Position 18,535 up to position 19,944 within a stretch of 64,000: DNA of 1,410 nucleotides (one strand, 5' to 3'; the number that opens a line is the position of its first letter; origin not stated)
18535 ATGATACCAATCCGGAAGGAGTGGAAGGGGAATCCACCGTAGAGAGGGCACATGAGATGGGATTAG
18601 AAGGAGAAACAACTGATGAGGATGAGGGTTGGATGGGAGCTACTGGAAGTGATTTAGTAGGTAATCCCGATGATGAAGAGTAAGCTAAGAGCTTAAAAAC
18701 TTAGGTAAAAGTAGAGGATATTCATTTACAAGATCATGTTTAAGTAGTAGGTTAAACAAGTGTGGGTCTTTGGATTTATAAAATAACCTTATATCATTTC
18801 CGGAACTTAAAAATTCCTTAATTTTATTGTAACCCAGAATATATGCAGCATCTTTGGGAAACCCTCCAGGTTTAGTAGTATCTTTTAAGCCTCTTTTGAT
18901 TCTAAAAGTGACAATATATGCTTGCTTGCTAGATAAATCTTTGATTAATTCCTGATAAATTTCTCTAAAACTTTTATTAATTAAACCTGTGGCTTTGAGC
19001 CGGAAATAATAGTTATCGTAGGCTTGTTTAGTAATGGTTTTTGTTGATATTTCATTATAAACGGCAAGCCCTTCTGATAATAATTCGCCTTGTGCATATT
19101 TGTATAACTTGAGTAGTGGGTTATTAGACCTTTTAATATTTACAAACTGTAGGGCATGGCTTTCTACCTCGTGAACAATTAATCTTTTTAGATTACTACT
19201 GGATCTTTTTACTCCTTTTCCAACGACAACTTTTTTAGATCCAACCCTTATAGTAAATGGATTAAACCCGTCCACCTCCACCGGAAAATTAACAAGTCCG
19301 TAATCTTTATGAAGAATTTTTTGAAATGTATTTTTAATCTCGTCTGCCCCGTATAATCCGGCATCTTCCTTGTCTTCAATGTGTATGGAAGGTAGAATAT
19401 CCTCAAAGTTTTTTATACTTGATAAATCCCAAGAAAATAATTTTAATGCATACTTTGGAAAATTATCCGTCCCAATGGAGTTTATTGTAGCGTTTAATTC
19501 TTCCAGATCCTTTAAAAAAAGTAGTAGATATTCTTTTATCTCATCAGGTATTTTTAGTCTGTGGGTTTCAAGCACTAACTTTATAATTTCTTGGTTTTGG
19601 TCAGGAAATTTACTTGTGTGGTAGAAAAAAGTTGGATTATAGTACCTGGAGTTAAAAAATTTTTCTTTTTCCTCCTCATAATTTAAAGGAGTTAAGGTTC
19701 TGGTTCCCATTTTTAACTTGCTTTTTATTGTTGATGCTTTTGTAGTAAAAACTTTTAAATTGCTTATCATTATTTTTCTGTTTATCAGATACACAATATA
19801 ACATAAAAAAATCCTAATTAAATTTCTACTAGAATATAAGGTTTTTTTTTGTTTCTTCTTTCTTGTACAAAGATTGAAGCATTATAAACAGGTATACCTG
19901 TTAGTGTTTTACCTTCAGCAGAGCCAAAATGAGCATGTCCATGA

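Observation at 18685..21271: Translationally coupled operon: minimal nucleotidyltransferase, metallophosphoesterase, DUF1704/MATCAP-like HExxxH carboxypeptidase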

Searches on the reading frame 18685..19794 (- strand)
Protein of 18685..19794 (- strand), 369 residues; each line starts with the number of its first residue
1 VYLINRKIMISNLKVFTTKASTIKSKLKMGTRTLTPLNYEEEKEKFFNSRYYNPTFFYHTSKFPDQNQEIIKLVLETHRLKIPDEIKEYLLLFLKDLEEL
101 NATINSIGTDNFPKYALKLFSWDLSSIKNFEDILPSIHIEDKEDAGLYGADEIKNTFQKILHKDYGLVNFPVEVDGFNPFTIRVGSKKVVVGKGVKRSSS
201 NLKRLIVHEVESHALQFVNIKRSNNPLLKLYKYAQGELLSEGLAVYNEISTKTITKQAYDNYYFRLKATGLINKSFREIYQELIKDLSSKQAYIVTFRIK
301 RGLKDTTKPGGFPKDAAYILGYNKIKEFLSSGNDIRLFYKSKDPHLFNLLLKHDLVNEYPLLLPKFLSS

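Call 4: search_protein_families(library=pfam, proteins=[window:18685-19794:-], max_evalue=1)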
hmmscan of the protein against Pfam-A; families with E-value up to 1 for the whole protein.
window:18685-19794:- (369 aa): 4 families
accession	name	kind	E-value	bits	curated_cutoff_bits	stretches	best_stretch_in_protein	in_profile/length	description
PF08014.17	MATCAP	-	8.6e-21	74.7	27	1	45-334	2-311/365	Microtubule-associated tyrosine carboxypeptidase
PF01025.24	GrpE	-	0.025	14.7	25.8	1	84-179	28-122/165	GrpE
PF10026.15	DUF2268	-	0.037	14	23.6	1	196-332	59-178/195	Predicted Zn-dependent protease (DUF2268)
PF21408.2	MTR4-like_stalk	-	0.092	13.5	24.2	1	57-106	11-61/64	Exosome RNA helicase MTR4-like, stalk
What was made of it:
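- On Pfam PF08014 MATCAP (DUF1704): 74.7 bits against 27, covering residues 45-334 of the protein (call 4).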

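Call 5: search_protein_families(library=ncbifam, proteins=[window:18685-19794:-], max_evalue=1)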
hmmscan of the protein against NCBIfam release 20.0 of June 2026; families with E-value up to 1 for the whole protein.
window:18685-19794:- (369 aa): 2 families
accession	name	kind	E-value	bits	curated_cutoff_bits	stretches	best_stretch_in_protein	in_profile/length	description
TIGR02421.1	QEGLA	hypoth_equivalog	9.4e-25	87.6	338.65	1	32-355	16-344/368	flavohemoglobin expression-modulating QEGLA motif protein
NF046027.1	PhglucPhmanMutPgmG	equivalog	0.016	13.9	600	1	177-230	35-88/460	phosphoglucomutase/phosphomannomutase PgmG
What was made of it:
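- On NCBIfam TIGR02421 'flavohemoglobin expression-modulating QEGLA motif protein' (equivalog): 87.6 bits against 338.65 (call 5).
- Closest known: MATCAP1 / KIAA0895L. Different: It scores far below the TIGR02421 equivalog cut-off, 87.6 against 338.65 (call 5).
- Closest known: Class III cyclic-nucleotide phosphodiesterases and promiscuous diesterases. Different: NCBIfam scores are far below every equivalog cut-off (call 5).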

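Call 6: search_protein_families(library=padloc, proteins=[window:18685-19794:-], max_evalue=1)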
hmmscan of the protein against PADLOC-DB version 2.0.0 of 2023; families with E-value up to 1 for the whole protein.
window:18685-19794:- (369 aa): 0 families
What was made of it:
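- On Known anti-phage defence systems (PADLOC-DB v2): There is nothing for MATCAP (call 6).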

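Call 11: find_homologous_proteins(query=window:18685-19794:-, max_evalue=0.001)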
Query window:18685-19794:- (369 aa): 95 proteins with E <= 0.001 among 2932 candidates.
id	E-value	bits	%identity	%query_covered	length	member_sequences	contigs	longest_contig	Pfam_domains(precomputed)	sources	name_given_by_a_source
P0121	1.1e-233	793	100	98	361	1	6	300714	PF08014.18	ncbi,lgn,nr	ncbi:DUF1704 domain-containing protein [Candidatus Daviesbacteria bacterium]|nr:DUF1704 domain-conta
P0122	2.0e-98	348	44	96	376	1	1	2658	PF08014.18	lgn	-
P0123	2.5e-97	344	45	95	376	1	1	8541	PF08014.18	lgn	-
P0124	8.3e-97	343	44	96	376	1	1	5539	PF08014.18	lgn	-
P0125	4.5e-96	340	44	96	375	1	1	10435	PF08014.18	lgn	-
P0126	2.5e-95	338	43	96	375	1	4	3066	PF08014.18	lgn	-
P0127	4.1e-92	327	46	91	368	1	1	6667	PF08014.18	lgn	-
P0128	7.8e-92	326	45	95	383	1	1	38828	PF08014.18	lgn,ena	-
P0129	7.3e-91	323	45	95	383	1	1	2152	PF08014.18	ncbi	-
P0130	1.1e-89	319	43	98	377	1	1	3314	PF08014.18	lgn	-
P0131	2.6e-89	318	42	97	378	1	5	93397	PF08014.18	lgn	-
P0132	7.5e-89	316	43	96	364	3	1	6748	PF08014.18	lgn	-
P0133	1.7e-88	315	44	96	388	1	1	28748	PF08014.18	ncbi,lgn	-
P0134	1.9e-88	315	45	91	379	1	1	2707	PF08014.18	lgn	-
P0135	7.0e-87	310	44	96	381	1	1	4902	PF08014.18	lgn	-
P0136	3.6e-86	308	42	95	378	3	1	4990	PF08014.18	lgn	-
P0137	5.0e-85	304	44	93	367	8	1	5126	PF08014.18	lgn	-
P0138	6.8e-85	303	43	95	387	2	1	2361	PF08014.18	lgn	-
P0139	4.5e-84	301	43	95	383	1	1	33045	PF08014.18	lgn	-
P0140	6.7e-84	300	40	98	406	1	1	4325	PF08014.18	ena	-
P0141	7.0e-84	300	44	96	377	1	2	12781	PF08014.18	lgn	-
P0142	1.2e-83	299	41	96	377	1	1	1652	PF08014.18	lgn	-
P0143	1.6e-83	299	42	89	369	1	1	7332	PF08014.18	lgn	-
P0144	1.7e-83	299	41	96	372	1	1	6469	PF08014.18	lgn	-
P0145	2.5e-83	298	43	93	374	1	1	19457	PF08014.18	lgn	-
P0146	2.6e-83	298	43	96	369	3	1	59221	PF08014.18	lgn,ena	-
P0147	9.1e-83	296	46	95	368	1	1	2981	PF08014.18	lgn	-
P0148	1.0e-82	296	44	96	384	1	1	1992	PF08014.18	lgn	-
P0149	1.8e-82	296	43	96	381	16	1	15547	PF08014.18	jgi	jgi:hypothetical protein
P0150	2.1e-82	295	45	95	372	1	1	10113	PF08014.18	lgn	-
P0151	2.3e-82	295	44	97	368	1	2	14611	PF08014.18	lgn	-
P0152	6.1e-82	294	44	96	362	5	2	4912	PF08014.18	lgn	-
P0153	8.0e-82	293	44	89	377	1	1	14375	PF08014.18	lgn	-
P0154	8.6e-82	293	42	94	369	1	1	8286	PF08014.18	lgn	-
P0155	1.1e-81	293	41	96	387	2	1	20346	PF08014.18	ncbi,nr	ncbi:MAG TPA: tyrosine/phenylalanine carboxypeptidase domain-containing protein [Candidatus Sacchari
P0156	4.1e-81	291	43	95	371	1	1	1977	PF08014.18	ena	-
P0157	5.8e-81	291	41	97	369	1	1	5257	PF08014.18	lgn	-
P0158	1.1e-80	290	46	96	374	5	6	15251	PF08014.18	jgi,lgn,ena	-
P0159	1.5e-80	289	43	96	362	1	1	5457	PF08014.18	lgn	-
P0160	1.9e-80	289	43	94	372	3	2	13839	PF08014.18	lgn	-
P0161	3.0e-80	288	42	95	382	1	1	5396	PF08014.18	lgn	-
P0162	4.5e-80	288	40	96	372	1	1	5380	PF08014.18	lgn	-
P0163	5.9e-80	287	40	96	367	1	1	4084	PF08014.18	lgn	-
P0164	7.2e-80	287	40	96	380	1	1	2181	PF08014.18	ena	-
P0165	1.2e-79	286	42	97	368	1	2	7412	PF08014.18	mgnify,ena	mgnify:CR=1 FL=1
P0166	1.5e-79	286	42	93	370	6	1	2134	PF08014.18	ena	-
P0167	4.4e-79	284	43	96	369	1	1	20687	PF08014.18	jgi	jgi:hypothetical protein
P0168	4.7e-79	284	43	93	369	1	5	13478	PF08014.18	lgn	-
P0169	6.0e-79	284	43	97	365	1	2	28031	PF08014.18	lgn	-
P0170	1.8e-78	282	41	95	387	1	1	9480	PF08014.18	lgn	-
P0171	2.2e-78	282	43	96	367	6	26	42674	PF08014.18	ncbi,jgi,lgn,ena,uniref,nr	ncbi:hypothetical protein A3J17_01300 [Candidatus Curtissbacteria bacterium RIFCSPLOWO2_02_FULL_40_1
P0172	2.5e-78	282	41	97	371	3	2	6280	PF08014.18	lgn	-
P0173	3.9e-78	281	45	89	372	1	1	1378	PF08014.18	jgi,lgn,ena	-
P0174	4.2e-78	281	40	97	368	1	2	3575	PF08014.18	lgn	-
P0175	4.6e-78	281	41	96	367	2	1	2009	PF08014.18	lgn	-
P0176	8.7e-78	280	42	98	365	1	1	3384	PF08014.18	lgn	-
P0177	1.3e-77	279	40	96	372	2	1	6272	PF08014.18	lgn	-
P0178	1.4e-77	279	39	96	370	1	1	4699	PF08014.18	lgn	-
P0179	2.1e-77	279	43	92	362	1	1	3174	PF08014.18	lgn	-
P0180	2.2e-77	279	43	93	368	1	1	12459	PF08014.18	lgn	-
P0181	3.9e-77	278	43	97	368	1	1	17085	PF08014.18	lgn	-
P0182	1.6e-76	276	40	94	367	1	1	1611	PF08014.18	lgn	-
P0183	2.2e-76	275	40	93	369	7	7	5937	PF08014.18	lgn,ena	-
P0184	3.3e-76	275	43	93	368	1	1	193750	PF08014.18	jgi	jgi:hypothetical protein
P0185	4.8e-76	274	39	96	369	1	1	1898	PF08014.18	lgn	-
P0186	5.1e-76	274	41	94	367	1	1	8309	PF08014.18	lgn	-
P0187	5.9e-76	274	40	98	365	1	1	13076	PF08014.18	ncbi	-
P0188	7.2e-76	274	44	97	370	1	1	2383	PF08014.18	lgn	-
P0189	7.4e-76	274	43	93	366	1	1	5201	PF08014.18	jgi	jgi:hypothetical protein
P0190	1.8e-75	272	40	96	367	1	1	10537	PF08014.18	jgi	-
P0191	2.2e-75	272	39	97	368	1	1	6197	PF08014.18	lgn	-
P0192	5.4e-75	271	41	98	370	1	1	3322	PF08014.18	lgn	-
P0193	6.7e-75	271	38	97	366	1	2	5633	PF08014.18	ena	-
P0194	9.9e-75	270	41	96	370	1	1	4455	PF08014.18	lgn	-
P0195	1.3e-74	270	41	99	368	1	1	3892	PF08014.18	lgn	-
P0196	1.1e-73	267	43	93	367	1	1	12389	PF08014.18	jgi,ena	-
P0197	1.2e-73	266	41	94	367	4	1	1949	PF08014.18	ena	-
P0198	4.3e-73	265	42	95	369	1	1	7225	PF08014.18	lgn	-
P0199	4.8e-73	264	39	96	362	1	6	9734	PF08014.18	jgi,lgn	-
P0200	6.0e-68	248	41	95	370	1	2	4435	PF08014.18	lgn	-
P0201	7.5e-68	247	40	95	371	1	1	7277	PF08014.18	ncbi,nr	ncbi:DUF1704 domain-containing protein [Candidatus Roizmanbacteria bacterium]|nr:DUF1704 domain-cont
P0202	9.9e-68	247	41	95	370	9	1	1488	PF08014.18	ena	-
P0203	2.3e-67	246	41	95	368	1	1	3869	PF08014.18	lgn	-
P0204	4.8e-60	222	44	74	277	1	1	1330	PF08014.18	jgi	jgi:hypothetical protein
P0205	2.3e-56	210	45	63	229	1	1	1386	PF08014.18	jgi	jgi:hypothetical protein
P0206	9.3e-55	204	41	70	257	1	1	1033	PF08014.18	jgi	jgi:hypothetical protein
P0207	1.5e-52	197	36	94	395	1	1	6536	PF08014.18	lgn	-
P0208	4.3e-40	156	38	63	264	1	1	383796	PF08014.18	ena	-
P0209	5.4e-28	116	30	100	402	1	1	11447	PF08014.18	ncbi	ncbi:MAG: tyrosine/phenylalanine carboxypeptidase domain-containing protein, partial [Nanobdellota a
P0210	9.9e-21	92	29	99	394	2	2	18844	PF08014.18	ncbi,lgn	ncbi:MAG: tyrosine/phenylalanine carboxypeptidase domain-containing protein [Nanoarchaeota archaeon]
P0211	2.5e-14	71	28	82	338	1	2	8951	PF08014.18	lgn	-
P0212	7.1e-12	63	34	40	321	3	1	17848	PF08014.18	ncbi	-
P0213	4.4e-11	61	33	40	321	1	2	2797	PF08014.18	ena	-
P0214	2.5e-9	55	30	37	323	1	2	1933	PF08014.18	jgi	-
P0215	1.5e-7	49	26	82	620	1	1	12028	PF08014.18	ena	-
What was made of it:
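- Closest known: MATCAP1 / KIAA0895L. Different: It belongs to a CPR/DPANN-centred subfamily of about 365 aa (call 11) with no tubulin substrate available.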

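Call 12: find_encoding_contigs(protein=P0153, flank=6000, max_places=2)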
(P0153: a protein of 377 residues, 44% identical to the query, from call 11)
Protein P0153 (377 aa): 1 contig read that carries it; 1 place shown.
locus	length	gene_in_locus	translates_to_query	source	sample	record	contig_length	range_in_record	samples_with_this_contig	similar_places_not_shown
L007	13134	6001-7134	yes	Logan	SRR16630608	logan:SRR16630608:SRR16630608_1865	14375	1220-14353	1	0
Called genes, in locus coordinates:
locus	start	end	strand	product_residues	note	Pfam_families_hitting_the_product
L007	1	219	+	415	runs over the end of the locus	PF05977:MFS_3, PF07690:MFS_1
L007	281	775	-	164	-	-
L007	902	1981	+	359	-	-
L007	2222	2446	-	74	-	-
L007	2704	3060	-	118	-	-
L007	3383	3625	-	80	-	-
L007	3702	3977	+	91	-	PF02604:PhdYeFM_antitox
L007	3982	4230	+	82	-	PF05016:ParE_toxin, PF15781:ParE-like_toxin (weak)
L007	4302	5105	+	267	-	PF14907:NTP_transf_5 (weak), PF09970:DUF2204 (weak)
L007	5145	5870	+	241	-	PF00149:Metallophos, PF12850:Metallophos_2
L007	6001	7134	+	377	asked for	PF08014:MATCAP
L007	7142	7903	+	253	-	-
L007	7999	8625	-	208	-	PF21176:RecR_HhH, PF02132:RecR_ZnF (weak), PF01751:Toprim, PF13662:Toprim_4, PF21175:RecR_C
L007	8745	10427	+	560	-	PF22422:MGH1-like_GH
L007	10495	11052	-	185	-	PF01765:RRF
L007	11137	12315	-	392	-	PF02163:Peptidase_M50, PF13180:PDZ_2 (faint), PF17820:PDZ_6 (faint)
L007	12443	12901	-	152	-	PF00889:EF_TS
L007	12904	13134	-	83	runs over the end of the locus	?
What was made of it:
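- The trio does recur once with the same order (L007, call 12). The same order NTase-MPE-MATCAP is seen in L007 (call 12).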

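Call 13: find_encoding_contigs(protein=P0184, flank=6000, max_places=2)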
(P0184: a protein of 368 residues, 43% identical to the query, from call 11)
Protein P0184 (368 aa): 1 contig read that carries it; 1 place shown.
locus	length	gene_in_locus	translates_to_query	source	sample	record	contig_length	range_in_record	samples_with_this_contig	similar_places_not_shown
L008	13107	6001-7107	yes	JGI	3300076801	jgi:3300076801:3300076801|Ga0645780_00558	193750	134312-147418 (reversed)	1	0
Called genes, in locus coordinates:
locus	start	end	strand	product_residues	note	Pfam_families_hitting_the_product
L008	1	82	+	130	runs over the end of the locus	-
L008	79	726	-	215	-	-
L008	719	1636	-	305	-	PF01488:Shikimate_DH (faint), PF03446:NAD_binding_2, PF03807:F420_oxidored, PF00393:6PGD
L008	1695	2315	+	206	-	PF13563:2_5_RNA_ligase2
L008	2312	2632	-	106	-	PF01588:tRNA_bind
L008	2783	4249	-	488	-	PF00479:G6PD_N, PF02781:G6PD_C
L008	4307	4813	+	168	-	-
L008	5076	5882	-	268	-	PF01182:Glucosamine_iso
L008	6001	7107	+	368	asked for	PF08014:MATCAP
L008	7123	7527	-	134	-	PF01641:SelR, PF03226:Yippee-Mis18 (faint)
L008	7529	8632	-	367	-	PF02163:Peptidase_M50, PF00595:PDZ (weak), PF13180:PDZ_2, PF17820:PDZ_6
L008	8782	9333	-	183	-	PF01765:RRF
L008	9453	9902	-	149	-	PF25025:EF-Ts_N, PF00889:EF_TS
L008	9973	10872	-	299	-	PF00318:Ribosomal_S2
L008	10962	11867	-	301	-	-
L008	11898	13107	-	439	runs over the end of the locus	PF00464:SHMT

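Call 14: find_encoding_contigs(protein=P0171, flank=6000, max_places=2)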
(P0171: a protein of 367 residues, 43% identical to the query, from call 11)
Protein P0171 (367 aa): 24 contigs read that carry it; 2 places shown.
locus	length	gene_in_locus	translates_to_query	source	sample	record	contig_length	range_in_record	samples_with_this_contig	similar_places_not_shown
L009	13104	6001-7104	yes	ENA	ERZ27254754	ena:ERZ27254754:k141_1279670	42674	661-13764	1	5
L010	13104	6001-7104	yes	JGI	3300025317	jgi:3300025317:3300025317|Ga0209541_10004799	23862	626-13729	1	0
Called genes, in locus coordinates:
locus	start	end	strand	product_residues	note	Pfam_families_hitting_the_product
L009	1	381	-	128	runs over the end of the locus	PF12686:DUF3800 (weak)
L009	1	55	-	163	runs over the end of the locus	-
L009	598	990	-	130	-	PF01850:PIN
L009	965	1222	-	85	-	PF04014:MazE_antitoxin, PF15937:PrlF_antitoxin (weak)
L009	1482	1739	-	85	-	PF15738:YafQ_toxin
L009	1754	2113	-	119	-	-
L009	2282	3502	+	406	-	PF00270:DEAD, PF04851:ResIII (weak), PF00271:Helicase_C, PF16203:ERCC3_RAD25_C (weak)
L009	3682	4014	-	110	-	-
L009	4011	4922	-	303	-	-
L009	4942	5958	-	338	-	PF05448:AXE1 (faint), PF01738:DLH (faint), PF12146:Hydrolase_4 (faint), PF00326:Peptidase_S9, PF00561:Abhydrolase_1 (faint)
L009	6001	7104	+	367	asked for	PF08014:MATCAP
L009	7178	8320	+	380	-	PF07995:GSDH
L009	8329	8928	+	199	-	PF00578:AhpC-TSA, PF08534:Redoxin, PF13905:Thioredoxin_8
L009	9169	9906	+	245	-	PF02535:Zip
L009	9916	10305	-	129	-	PF01894:YjbQ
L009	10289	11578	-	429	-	PF21269:TreT_GT1, PF00534:Glycos_transf_1, PF13692:Glyco_trans_1_4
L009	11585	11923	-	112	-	PF07883:Cupin_2 (weak)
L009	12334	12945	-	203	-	-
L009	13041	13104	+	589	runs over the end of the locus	PF00664:ABC_membrane, PF02463:SMC_N, PF00005:ABC_tran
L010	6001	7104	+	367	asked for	PF08014:MATCAP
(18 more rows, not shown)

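Call 15: find_encoding_contigs(protein=P0131, flank=6000, max_places=2)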
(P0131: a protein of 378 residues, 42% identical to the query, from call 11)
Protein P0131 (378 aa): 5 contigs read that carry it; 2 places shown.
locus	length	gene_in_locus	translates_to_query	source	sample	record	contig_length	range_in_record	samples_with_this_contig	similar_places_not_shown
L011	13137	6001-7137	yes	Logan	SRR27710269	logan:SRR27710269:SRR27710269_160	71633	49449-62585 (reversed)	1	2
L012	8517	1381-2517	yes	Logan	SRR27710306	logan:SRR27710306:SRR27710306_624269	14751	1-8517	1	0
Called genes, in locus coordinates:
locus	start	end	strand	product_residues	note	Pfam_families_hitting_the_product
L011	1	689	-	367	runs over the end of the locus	PF01738:DLH (weak), PF02129:Peptidase_S15, PF00561:Abhydrolase_1, PF12146:Hydrolase_4, PF12697:Abhydrolase_6, PF00326:Peptidase_S9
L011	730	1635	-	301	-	PF17773:UPF0176_N, PF00581:Rhodanese, PF12368:Rhodanese_C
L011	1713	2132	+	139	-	-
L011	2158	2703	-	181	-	PF00565:SNase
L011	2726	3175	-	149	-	PF01741:MscL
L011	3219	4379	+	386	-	PF22807:TrAA12 (weak), PF07995:GSDH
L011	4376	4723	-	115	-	PF07784:DUF1622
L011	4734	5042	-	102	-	-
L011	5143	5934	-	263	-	PF13399:LytR_C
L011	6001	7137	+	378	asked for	PF08014:MATCAP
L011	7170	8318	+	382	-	PF04519:Bactofilin (faint), PF26514:DUF8173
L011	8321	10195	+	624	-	PF04932:Wzy_C, PF07719:TPR_2 (faint), PF13428:TPR_14 (faint), PF00515:TPR_1 (faint), PF13181:TPR_8 (faint), PF13424:TPR_12 (faint), PF13432:TPR_16 (faint), PF14559:TPR_19 (faint), +1 more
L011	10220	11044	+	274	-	PF01435:Peptidase_M48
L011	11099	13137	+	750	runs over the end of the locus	PF00912:Transgly, PF00905:Transpeptidase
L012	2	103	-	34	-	?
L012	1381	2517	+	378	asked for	PF08014:MATCAP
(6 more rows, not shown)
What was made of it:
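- MATCAP homologs stand alone in L008, L009 and L011 (calls 13-15).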
